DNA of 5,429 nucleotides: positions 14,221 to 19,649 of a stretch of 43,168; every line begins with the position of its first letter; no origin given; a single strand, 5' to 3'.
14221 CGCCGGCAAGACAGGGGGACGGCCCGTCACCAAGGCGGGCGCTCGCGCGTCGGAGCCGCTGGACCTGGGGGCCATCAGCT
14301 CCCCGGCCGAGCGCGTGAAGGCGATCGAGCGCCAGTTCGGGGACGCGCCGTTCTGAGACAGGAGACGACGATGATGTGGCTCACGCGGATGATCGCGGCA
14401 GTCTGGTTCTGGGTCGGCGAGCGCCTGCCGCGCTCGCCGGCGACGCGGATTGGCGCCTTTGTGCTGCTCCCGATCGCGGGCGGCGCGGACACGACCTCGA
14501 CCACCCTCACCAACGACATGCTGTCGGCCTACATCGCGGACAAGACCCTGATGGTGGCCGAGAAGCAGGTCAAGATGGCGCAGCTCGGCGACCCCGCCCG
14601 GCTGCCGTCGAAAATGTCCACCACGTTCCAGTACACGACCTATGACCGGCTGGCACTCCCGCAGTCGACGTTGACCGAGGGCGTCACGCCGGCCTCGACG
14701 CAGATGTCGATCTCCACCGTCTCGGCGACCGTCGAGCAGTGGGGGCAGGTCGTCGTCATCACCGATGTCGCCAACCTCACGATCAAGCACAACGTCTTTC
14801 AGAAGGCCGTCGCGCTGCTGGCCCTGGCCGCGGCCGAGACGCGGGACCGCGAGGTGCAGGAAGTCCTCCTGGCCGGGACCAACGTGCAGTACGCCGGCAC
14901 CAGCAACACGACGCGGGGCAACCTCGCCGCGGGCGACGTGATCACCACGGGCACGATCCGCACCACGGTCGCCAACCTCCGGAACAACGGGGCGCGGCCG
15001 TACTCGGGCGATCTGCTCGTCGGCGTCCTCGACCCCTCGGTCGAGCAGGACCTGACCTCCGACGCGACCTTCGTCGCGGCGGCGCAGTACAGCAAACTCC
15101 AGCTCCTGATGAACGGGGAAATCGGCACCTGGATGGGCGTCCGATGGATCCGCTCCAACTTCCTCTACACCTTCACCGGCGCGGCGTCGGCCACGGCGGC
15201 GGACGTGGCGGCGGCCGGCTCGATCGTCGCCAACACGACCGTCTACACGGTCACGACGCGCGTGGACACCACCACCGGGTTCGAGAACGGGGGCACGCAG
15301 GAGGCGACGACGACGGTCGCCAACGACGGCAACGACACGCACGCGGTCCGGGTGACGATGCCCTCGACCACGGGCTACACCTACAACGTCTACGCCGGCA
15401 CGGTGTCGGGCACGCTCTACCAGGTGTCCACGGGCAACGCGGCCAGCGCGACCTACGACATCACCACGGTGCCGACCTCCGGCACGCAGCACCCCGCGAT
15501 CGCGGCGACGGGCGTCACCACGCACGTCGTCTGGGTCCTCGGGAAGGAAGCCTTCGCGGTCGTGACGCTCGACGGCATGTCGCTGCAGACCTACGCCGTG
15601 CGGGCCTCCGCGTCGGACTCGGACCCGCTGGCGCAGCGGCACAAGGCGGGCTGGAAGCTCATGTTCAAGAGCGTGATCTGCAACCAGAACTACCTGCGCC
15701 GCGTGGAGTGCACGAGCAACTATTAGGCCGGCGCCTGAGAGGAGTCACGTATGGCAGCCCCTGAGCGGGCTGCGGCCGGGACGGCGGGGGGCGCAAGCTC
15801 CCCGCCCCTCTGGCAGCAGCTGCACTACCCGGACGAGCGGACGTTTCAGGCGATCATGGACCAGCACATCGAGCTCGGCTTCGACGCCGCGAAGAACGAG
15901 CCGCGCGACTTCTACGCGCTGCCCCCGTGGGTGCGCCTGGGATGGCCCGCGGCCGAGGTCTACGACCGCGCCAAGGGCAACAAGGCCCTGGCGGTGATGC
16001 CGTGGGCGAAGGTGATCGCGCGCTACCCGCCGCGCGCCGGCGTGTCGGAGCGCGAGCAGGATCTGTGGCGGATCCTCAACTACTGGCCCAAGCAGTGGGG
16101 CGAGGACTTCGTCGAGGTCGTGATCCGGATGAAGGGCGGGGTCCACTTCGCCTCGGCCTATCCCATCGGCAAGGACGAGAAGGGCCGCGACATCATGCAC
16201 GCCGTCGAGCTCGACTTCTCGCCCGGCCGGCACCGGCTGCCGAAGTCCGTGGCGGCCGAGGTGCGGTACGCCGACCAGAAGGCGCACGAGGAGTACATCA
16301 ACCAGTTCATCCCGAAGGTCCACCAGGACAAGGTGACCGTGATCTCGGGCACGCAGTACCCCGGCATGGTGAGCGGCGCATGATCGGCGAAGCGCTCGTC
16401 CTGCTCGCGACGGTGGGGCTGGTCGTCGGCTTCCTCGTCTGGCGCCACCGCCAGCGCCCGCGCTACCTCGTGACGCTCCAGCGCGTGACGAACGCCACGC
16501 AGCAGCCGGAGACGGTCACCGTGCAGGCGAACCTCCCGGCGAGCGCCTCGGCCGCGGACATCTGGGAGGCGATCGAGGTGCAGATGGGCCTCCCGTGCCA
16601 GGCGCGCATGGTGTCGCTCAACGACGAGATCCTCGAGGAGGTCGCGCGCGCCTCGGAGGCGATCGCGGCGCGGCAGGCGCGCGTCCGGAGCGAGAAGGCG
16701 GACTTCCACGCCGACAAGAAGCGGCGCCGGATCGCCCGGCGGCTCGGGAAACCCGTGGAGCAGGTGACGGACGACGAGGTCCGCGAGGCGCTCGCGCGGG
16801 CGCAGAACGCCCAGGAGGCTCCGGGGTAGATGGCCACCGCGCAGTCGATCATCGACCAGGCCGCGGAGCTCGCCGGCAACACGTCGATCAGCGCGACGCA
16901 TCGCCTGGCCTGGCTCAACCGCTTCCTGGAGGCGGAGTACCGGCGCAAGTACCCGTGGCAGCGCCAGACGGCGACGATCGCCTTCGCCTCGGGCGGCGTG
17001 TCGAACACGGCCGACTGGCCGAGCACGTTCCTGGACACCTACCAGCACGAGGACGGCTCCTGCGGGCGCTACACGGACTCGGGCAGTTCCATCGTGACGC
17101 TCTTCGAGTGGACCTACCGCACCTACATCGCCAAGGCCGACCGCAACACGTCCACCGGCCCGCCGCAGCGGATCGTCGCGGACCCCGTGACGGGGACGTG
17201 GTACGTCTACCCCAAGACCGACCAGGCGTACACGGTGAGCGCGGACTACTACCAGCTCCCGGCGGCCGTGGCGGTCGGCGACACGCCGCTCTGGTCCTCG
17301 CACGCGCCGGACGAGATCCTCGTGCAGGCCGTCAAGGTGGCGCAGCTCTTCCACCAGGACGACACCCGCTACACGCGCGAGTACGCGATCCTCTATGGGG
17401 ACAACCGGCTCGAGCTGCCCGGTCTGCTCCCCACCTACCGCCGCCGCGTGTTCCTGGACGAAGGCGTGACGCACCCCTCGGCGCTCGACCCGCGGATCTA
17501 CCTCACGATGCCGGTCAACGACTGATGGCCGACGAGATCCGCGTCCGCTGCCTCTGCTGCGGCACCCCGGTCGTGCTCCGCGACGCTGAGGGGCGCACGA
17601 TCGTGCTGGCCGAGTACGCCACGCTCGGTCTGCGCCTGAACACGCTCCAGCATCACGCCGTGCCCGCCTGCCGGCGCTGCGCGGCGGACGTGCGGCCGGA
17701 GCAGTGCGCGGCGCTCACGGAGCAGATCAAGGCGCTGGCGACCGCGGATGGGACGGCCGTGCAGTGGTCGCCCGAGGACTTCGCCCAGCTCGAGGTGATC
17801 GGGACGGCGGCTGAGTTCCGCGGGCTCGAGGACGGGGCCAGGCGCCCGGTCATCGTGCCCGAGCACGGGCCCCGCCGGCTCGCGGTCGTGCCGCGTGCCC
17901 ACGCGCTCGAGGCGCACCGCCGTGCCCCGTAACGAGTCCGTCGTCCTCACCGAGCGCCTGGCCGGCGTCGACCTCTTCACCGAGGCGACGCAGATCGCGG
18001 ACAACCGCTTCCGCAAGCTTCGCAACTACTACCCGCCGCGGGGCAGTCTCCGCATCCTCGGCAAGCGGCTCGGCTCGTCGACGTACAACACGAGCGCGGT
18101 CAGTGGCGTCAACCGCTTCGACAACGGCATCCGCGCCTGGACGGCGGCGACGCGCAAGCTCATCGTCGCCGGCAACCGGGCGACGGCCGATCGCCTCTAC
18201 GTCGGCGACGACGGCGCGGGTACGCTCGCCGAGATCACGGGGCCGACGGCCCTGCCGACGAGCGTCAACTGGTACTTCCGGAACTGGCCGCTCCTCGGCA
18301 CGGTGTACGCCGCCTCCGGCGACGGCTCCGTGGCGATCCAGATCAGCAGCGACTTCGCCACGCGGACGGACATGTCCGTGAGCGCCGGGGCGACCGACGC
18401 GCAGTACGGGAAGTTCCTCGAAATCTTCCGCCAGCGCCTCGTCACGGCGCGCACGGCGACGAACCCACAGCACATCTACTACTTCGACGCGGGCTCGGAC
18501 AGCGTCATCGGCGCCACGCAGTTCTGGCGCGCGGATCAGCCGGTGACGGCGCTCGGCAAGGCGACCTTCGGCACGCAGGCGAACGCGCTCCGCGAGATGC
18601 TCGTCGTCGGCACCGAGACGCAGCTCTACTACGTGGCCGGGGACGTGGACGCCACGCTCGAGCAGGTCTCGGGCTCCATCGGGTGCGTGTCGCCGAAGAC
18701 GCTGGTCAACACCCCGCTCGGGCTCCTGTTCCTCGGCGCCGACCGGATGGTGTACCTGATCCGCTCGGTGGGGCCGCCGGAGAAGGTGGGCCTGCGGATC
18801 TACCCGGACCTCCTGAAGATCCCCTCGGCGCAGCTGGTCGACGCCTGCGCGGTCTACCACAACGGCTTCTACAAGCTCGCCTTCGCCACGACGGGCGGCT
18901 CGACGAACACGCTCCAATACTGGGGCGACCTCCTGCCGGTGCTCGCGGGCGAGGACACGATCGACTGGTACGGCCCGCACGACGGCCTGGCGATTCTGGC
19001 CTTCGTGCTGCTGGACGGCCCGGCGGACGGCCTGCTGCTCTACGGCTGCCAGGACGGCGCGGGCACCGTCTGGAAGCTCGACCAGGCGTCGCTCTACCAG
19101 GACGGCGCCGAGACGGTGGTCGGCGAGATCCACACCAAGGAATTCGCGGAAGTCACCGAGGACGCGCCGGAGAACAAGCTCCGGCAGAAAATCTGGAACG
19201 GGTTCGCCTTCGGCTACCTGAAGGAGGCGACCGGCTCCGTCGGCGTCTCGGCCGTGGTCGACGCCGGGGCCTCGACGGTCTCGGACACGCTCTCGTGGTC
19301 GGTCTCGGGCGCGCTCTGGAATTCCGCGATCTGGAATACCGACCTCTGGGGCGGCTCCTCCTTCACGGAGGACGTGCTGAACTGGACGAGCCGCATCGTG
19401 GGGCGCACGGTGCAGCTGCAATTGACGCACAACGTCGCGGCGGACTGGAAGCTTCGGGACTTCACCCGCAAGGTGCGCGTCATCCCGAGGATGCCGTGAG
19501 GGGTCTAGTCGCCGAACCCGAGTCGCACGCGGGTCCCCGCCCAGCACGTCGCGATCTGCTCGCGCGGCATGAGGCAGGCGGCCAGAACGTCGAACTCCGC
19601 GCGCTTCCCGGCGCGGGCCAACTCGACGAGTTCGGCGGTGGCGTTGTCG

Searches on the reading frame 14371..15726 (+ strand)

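Call 23: search_protein_families(library=pfam, max_evalue=0.01, proteins=[window:14371-15726:+])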
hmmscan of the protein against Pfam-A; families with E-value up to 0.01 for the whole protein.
window:14371-15726:+ (451 aa): 2 families
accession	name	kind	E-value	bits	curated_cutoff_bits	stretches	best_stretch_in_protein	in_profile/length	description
PF19821.5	Phage_capsid_2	-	9.4e-05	22.2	25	1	111-282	63-231/293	Phage capsid protein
PF25209.1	Phage_capsid_4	-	0.0091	16.7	27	0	83-299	40-237/262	Phage capsid protein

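Call 24: search_protein_families(library=phrogs, max_evalue=0.01, proteins=[window:14371-15726:+])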
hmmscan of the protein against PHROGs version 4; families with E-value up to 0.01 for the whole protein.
window:14371-15726:+ (451 aa): 3 families
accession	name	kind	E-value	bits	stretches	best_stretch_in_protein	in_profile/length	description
phrog_1357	-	head and packaging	4.9e-40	138.6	1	40-449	22-346/356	major head protein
phrog_3437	-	head and packaging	4.5e-13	50.1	1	111-290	69-232/294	major head protein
phrog_544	-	head and packaging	0.0015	19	1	79-279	42-224/282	major head protein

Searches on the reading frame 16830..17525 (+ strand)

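Call 23: search_protein_families(library=pfam, max_evalue=0.01, proteins=[window:16830-17525:+])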
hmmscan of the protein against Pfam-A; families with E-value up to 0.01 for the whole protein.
window:16830-17525:+ (231 aa): 2 families
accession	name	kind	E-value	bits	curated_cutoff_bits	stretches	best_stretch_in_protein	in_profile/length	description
PF24175.2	SU10_adaptor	-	1.1e-11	46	27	1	3-183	2-169/194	SU10 adaptor protein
PF19450.4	DUF5988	-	0.0059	17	27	0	79-101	47-69/70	Family of unknown function (DUF5988)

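Call 24: search_protein_families(library=phrogs, max_evalue=0.01, proteins=[window:16830-17525:+])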
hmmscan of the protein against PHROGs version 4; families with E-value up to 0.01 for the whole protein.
window:16830-17525:+ (231 aa): 0 families

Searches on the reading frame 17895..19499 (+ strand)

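Call 23: search_protein_families(library=pfam, max_evalue=0.01, proteins=[window:17895-19499:+])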
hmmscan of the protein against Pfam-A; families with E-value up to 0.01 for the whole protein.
window:17895-19499:+ (534 aa): 0 families

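Call 24: search_protein_families(library=phrogs, max_evalue=0.01, proteins=[window:17895-19499:+])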
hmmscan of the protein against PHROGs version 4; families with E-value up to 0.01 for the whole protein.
window:17895-19499:+ (534 aa): 1 family
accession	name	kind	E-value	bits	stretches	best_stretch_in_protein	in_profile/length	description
phrog_376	-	tail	0.0028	17.1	1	159-250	284-377/712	tail protein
